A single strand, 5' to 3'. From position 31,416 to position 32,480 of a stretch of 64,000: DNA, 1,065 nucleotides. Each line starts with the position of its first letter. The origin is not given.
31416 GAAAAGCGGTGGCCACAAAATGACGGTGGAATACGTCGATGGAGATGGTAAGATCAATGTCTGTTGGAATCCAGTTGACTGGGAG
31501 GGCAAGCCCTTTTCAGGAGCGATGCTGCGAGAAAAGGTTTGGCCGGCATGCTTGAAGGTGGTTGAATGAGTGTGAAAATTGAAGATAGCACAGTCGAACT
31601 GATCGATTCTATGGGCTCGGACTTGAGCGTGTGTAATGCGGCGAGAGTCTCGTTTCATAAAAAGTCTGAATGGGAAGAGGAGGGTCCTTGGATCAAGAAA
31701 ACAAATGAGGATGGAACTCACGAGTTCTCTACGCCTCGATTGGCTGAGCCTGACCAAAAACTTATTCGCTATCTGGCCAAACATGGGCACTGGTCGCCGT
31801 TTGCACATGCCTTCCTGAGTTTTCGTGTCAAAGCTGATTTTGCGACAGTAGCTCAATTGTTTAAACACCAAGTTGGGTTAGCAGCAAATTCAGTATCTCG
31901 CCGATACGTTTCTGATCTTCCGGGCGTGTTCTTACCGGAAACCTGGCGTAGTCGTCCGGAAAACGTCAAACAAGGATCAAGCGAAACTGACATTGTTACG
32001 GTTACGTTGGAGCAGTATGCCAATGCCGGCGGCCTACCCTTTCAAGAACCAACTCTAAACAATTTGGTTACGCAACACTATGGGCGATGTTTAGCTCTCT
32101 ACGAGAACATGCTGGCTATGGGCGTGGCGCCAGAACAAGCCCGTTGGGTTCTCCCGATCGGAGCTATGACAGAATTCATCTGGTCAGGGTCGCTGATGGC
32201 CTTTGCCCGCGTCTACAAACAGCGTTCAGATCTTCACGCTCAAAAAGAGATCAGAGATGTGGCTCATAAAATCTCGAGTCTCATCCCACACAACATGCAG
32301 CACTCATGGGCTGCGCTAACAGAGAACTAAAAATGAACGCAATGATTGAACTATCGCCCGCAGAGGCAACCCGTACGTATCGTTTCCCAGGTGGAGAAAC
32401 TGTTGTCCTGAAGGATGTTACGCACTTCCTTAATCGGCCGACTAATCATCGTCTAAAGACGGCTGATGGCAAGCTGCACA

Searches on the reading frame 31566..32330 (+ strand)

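Call 93: search_protein_families(library=pfam, proteins=[window:31566-32330:+], max_evalue=0.001)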
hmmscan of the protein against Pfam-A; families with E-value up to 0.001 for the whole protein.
window:31566-32330:+ (254 aa): 1 family
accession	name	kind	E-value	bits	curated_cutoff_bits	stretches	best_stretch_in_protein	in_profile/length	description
PF02511.20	Thy1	-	2.9e-38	132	24.8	1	11-238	1-183/191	Thymidylate synthase complementing protein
